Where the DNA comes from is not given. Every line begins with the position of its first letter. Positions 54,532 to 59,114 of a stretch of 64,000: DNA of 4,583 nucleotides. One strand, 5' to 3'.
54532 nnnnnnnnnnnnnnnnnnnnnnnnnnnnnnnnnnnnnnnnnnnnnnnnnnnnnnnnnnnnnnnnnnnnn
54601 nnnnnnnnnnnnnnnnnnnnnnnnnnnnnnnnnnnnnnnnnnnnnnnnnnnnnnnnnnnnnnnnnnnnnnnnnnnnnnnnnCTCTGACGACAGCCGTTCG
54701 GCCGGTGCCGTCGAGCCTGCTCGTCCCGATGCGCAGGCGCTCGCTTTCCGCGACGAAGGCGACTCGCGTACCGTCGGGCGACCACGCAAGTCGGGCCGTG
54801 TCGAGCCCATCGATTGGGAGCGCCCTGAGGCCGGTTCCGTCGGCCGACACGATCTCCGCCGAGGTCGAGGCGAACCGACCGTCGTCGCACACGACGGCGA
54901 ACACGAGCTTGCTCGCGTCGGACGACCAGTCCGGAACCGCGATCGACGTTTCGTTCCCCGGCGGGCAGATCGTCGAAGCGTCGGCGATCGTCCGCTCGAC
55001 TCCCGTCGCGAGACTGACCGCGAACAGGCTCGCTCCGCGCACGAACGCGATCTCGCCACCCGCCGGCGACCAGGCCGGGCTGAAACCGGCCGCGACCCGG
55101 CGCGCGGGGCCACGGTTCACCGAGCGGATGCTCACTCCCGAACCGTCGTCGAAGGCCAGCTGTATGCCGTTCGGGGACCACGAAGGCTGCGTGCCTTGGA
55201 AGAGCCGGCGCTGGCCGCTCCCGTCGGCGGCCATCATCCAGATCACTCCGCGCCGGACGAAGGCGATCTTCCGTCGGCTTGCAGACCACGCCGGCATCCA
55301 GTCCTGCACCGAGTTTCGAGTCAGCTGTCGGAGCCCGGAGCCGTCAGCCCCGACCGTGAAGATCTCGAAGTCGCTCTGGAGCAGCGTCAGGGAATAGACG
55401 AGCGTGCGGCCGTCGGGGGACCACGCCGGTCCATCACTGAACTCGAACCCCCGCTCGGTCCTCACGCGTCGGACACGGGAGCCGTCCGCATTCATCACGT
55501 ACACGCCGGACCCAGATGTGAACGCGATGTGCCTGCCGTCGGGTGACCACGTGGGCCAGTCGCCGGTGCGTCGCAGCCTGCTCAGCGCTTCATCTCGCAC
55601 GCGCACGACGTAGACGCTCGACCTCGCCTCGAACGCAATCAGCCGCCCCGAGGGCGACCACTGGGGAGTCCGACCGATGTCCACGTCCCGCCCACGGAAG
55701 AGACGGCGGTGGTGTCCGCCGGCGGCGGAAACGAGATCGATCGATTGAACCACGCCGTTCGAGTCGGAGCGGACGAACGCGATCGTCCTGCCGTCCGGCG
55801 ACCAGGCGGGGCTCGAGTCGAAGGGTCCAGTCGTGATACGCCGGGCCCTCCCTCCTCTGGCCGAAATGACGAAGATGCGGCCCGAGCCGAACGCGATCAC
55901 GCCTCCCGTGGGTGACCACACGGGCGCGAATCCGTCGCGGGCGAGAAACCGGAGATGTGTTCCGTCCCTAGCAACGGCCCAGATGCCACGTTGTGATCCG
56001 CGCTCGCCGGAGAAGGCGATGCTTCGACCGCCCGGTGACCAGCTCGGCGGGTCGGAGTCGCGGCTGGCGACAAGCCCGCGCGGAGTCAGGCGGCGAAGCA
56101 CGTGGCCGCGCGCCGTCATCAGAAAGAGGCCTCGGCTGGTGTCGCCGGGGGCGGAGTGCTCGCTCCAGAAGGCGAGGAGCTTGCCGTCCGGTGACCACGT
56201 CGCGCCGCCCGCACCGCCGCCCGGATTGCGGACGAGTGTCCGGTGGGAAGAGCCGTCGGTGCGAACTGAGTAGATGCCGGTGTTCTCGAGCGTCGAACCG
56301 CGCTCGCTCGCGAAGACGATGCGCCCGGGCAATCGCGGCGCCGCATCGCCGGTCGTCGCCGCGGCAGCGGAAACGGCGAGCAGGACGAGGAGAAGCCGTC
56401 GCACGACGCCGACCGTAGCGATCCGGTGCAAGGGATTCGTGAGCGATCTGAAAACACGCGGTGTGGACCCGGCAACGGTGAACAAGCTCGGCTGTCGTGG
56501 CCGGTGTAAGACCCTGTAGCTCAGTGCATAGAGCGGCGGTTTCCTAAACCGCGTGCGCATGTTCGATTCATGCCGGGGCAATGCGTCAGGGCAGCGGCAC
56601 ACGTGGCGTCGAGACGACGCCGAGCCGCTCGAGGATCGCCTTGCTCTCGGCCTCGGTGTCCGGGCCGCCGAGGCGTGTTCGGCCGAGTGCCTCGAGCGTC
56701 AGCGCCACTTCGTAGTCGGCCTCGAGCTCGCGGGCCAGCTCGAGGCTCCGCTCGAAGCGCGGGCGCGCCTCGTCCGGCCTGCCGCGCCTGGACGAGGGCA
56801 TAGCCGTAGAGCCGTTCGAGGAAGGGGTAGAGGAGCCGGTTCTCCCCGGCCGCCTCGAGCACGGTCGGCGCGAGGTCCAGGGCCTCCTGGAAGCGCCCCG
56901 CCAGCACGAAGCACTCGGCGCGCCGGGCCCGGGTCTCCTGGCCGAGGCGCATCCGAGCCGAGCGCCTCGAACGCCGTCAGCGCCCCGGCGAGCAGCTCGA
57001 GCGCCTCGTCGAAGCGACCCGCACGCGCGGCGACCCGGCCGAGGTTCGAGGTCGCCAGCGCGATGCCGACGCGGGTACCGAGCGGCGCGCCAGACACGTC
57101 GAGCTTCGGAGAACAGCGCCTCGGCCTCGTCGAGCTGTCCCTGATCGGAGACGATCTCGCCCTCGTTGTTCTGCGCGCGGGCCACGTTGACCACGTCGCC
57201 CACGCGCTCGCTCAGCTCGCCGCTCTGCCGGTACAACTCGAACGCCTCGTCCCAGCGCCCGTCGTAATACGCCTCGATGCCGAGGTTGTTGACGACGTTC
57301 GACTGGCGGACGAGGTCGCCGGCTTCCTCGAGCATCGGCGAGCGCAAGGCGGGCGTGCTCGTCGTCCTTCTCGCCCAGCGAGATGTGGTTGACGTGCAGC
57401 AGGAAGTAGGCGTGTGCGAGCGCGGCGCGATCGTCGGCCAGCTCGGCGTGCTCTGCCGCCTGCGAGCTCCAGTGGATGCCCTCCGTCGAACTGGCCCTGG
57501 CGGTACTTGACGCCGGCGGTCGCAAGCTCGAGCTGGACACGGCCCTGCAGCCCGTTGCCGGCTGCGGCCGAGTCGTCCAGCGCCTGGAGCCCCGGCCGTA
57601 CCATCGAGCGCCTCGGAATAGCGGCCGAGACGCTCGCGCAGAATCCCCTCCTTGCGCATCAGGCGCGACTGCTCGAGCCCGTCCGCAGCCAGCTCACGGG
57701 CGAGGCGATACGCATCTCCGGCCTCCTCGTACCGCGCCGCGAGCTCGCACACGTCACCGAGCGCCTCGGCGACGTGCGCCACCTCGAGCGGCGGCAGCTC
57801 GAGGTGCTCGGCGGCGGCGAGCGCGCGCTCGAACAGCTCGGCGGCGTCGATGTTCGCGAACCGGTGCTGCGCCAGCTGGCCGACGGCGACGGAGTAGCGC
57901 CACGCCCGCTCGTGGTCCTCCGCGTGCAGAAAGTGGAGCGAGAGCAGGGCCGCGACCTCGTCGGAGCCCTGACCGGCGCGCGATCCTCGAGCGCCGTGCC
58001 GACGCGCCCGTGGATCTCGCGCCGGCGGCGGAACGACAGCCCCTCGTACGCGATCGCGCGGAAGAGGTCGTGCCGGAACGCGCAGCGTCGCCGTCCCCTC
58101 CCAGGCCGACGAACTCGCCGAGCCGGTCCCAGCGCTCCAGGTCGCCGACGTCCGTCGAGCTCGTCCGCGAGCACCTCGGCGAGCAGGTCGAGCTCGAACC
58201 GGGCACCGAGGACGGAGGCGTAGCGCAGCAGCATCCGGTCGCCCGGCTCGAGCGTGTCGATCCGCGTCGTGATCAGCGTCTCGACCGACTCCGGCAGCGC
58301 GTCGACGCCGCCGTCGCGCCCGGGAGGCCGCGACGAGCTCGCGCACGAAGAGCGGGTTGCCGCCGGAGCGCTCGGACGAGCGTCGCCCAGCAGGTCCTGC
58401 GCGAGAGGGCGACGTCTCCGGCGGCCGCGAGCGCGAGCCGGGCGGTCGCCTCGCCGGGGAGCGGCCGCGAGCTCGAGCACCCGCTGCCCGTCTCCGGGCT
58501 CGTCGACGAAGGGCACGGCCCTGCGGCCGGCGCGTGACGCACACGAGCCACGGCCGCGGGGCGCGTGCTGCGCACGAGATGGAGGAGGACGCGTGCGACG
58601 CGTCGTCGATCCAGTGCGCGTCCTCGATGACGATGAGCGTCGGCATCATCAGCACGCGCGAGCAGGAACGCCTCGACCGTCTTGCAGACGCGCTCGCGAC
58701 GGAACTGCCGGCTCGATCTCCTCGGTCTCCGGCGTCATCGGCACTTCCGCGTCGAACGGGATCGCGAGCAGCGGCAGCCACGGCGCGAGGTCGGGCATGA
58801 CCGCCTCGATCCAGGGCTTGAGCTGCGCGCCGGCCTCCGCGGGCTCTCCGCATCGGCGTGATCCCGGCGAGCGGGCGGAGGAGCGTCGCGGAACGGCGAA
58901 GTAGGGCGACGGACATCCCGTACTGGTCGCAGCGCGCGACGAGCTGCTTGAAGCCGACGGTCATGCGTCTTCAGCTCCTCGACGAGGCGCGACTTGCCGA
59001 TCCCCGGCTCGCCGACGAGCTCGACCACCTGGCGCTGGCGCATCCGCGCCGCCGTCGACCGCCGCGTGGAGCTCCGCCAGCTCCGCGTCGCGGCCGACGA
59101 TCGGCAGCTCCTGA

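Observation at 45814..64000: Spacer-less imperfect palindrome with arms of at least 9 kb, centred at nt 54,681, mirrors a whole gene block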

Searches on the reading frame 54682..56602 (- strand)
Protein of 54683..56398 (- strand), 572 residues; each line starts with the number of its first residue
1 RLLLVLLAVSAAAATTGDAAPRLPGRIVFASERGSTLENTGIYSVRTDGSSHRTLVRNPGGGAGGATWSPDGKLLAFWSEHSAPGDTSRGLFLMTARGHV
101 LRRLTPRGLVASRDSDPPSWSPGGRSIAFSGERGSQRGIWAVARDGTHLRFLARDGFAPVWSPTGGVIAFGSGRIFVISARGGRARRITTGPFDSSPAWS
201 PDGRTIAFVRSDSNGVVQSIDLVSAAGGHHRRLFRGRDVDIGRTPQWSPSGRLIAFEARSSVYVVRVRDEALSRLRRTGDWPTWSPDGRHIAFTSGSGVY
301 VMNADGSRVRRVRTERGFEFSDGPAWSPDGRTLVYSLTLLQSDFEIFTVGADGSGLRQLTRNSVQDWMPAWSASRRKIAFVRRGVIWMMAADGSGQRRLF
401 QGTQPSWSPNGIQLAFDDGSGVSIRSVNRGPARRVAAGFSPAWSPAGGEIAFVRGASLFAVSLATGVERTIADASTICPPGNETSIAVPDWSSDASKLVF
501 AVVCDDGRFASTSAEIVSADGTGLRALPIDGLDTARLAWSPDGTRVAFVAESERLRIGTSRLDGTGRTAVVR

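Call 13: search_protein_families(library=pfam, proteins=[window:54682-56602:-], max_evalue=0.001)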
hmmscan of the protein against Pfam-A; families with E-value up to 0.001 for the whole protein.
window:54682-56602:- (640 aa): 9 families
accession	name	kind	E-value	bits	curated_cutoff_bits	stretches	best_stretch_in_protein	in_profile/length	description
PF07676.18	PD40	-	3e-40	135.8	20.9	3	254-279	2-28/38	WD40-like Beta Propeller Repeat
PF00930.27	DPPIV_N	-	9.2e-20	71.1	22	0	327-381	22-79/354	Dipeptidyl peptidase IV (DPP IV) N-terminal region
PF25174.1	Beta-prop_THOC3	-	3.6e-08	33.2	305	0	253-327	82-149/272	THOC3 beta-propeller domain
PF24797.1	Beta-prop_WDR35_TULP_N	-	2e-06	27.6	80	0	351-405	122-175/332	WDR35/TULP4 N-terminal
PF08450.18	SGL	-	2.4e-06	27.8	26.3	0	365-404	115-151/246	SMP-30/Gluconolactonase/LRE-like region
PF12894.13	ANAPC4_WD40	-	4.2e-06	27.3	22.9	0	266-294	45-71/91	Anaphase-promoting complex subunit 4 WD40 domain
PF25460.1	Beta-prop_Aladin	-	1.3e-05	24.9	171.1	0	314-406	117-214/340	Aladin seven-bladed propeller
PF14583.12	Pectate_lyase22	-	0.00048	19.4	30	0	367-428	218-280/386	Oligogalacturonate lyase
PF10647.15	Gmad1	-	0.0008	19.8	20.5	0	500-629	18-141/251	Lipoprotein LpqB beta-propeller domain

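Call 17: find_homologous_proteins(query=window:54683-56398:-)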
Query window:54683-56398:- (572 aa): 7851 proteins with E <= 0.001 among 8000 candidates; the best 120 are listed.
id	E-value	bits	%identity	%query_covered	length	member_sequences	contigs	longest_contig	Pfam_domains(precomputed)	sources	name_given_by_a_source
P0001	0.0e+0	1143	91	97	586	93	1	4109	PF25174.2,PF26549.1,PF00930.28,PF24797.2,PF23381.2,PF12894.14,PF26550.2,PF07676.19,PF08450.19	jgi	jgi:Tol biopolymer transport system component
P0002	0.0e+0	1116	88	97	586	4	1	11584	PF25174.2,PF26549.1,PF00930.28,PF24797.2,PF23381.2,PF12894.14,PF26550.2,PF25460.2,PF07676.19,PF08450.19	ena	-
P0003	0.0e+0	1116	89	97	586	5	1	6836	PF25174.2,PF26549.1,PF00930.28,PF24797.2,PF23381.2,PF12894.14,PF26550.2,PF07676.19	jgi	jgi:Tol biopolymer transport system component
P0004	0.0e+0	1114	89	97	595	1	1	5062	PF25174.2,PF26549.1,PF00930.28,PF24797.2,PF23381.2,PF14583.13,PF12894.14,PF26550.2,PF07676.19,PF08450.19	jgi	jgi:Tol biopolymer transport system component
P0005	0.0e+0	1081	86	98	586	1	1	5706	PF25174.2,PF26549.1,PF00930.28,PF24797.2,PF23381.2,PF26550.2,PF07676.19,PF08450.19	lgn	-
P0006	0.0e+0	1053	100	84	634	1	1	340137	PF25174.2,PF26549.1,PF00930.28,PF24797.2,PF23381.2,PF26550.2,PF07676.19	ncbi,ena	-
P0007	1.6e-292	989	78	97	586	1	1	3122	PF25174.2,PF26549.1,PF00930.28,PF24797.2,PF23381.2,PF12894.14,PF26550.2,PF25460.2,PF07676.19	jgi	jgi:Tol biopolymer transport system component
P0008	4.6e-259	879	73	97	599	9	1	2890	PF25174.2,PF26549.1,PF00930.28,PF23381.2,PF26550.2,PF07676.19,PF08450.19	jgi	jgi:Tol biopolymer transport system component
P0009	2.9e-238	810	68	98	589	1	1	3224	PF25174.2,PF26549.1,PF00930.28,PF24797.2,PF23381.2,PF12894.14,PF26550.2,PF25460.2,PF07676.19,PF08450.19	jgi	jgi:Tol biopolymer transport system component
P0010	9.1e-231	785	67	97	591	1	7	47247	PF25174.2,PF26549.1,PF00930.28,PF24797.2,PF23381.2,PF12894.14,PF26550.2,PF25460.2,PF07676.19,PF08450.19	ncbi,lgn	ncbi:MAG: hypothetical protein AABM30_11895 [Actinomycetota bacterium]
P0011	3.3e-227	774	66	98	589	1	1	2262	PF25174.2,PF26549.1,PF00930.28,PF23381.2,PF12894.14,PF26550.2,PF07676.19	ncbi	-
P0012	1.2e-225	768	79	76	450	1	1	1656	PF25174.2,PF26549.1,PF00930.28,PF24797.2,PF23381.2,PF12894.14,PF26550.2,PF07676.19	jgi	jgi:Tol biopolymer transport system component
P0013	1.3e-219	748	64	97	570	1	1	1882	PF10647.16,PF25174.2,PF26549.1,PF00930.28,PF24797.2,PF23381.2,PF26550.2,PF07676.19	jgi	jgi:TolB protein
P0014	1.1e-217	742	62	96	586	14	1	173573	PF25174.2,PF26549.1,PF00930.28,PF23381.2,PF14583.13,PF26550.2,PF25460.2,PF07676.19,PF02974.20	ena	-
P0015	1.1e-216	739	64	97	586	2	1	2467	PF25174.2,PF26549.1,PF00930.28,PF24797.2,PF23381.2,PF14583.13,PF12894.14,PF26550.2,PF25460.2,PF07676.19,PF08450.19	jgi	jgi:Tol biopolymer transport system component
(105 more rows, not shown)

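Call 18: find_encoding_contigs(protein=P0006, flank=10000, max_places=4)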
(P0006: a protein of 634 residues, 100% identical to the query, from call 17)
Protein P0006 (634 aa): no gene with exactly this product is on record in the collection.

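Call 19: find_encoding_contigs(protein=P0002, flank=10000, max_places=4)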
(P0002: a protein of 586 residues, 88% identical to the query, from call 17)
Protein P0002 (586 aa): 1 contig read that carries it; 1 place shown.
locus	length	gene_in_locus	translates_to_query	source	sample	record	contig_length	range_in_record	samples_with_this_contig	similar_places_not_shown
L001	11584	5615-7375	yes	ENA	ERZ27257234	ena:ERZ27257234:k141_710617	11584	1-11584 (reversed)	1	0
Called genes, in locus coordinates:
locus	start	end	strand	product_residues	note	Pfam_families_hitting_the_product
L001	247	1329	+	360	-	PF23381:Beta-prop_IFT122_1st (weak), PF26549:Tricorn_N, PF26550:Tricorn_2nd, PF07676:PD40, PF26549:Tricorn_N, PF07676:PD40 (weak), PF26549:Tricorn_N, PF07676:PD40 (weak), +4 more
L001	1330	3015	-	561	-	PF00929:RNase_T, PF01541:GIY-YIG (weak), PF02151:UVR (weak)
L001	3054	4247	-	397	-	PF00817:IMS, PF11798:IMS_HHH, PF11799:IMS_C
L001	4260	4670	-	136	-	-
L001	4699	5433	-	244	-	PF13424:TPR_12 (weak)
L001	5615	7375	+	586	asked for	PF08450:SGL (faint), PF12894:ANAPC4_WD40 (faint), PF25460:Beta-prop_Aladin (faint), PF25174:Beta-prop_THOC3 (faint), PF26550:Tricorn_2nd, PF26549:Tricorn_N, PF07676:PD40 (weak), PF26549:Tricorn_N, +3 more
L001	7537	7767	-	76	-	-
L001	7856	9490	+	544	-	PF01590:GAF, PF13185:GAF_2, PF13492:GAF_3, PF01590:GAF, PF13185:GAF_2, PF13492:GAF_3, PF07730:HisKA_3, PF02518:HATPase_c, +1 more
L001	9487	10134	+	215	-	PF00072:Response_reg, PF00196:GerE, PF08281:Sigma70_r4_2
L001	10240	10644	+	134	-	-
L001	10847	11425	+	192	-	-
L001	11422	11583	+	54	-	?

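Call 22: list_cluster_members(proteins=[P0006, P0001])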
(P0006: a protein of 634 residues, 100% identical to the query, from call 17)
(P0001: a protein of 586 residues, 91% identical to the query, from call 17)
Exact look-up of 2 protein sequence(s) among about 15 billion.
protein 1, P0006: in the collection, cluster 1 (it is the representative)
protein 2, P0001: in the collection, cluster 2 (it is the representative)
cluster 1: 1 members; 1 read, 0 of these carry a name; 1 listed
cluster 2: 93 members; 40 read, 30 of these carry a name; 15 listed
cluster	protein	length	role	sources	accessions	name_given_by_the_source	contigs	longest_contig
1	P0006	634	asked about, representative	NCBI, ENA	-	-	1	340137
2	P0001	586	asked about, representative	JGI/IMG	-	Tol biopolymer transport system component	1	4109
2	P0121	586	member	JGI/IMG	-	TolB protein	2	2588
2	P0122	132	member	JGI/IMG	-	Tol biopolymer transport system component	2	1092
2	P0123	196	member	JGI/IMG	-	Tol biopolymer transport system component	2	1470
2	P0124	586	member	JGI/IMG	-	Tol biopolymer transport system component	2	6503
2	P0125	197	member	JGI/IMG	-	Tol biopolymer transport system component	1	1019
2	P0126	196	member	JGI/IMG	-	Tol biopolymer transport system component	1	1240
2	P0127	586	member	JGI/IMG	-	Tol biopolymer transport system component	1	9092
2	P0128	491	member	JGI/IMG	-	TolB protein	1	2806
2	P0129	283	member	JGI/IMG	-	Tol biopolymer transport system component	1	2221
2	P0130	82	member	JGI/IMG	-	hypothetical protein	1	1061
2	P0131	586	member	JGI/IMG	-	Tol biopolymer transport system component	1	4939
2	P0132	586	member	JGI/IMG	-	Tol biopolymer transport system component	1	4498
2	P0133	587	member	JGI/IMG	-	Tol biopolymer transport system component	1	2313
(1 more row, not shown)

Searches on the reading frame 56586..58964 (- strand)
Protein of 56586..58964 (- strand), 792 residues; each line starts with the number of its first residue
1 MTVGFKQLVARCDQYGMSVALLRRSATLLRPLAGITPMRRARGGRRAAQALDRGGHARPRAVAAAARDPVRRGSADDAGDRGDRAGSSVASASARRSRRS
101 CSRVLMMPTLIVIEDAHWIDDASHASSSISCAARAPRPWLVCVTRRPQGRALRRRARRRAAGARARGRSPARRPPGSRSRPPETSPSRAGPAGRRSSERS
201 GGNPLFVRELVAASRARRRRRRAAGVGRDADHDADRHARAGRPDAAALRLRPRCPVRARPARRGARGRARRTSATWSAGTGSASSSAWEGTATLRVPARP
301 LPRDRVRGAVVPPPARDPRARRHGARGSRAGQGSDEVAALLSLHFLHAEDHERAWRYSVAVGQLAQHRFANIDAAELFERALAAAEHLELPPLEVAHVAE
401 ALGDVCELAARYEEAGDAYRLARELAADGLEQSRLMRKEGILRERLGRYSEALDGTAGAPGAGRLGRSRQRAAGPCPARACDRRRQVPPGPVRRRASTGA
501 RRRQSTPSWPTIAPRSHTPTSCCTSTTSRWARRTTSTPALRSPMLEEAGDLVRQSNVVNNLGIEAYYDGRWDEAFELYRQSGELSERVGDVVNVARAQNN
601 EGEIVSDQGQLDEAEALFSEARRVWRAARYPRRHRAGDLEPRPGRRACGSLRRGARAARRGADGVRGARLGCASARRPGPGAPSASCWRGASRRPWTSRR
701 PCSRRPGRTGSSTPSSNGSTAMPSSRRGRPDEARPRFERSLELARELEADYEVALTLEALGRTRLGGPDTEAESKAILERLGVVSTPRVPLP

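Call 13: search_protein_families(library=pfam, proteins=[window:56586-58964:-], max_evalue=0.001)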
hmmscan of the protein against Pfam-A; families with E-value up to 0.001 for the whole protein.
window:56586-58964:- (792 aa): 4 families
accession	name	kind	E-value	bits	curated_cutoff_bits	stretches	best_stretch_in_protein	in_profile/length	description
PF13424.12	TPR_12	-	1.7e-21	76.6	30.1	3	559-626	7-76/77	Tetratricopeptide repeat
PF07719.23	TPR_2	-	2.9e-09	36.8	27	0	559-584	5-30/34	Tetratricopeptide repeat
PF13374.12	TPR_10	-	4e-06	27.1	27.5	0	594-627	1-34/42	Tetratricopeptide repeat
PF00515.34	TPR_1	-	0.00025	21.1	27.8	0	595-621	1-27/34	Tetratricopeptide repeat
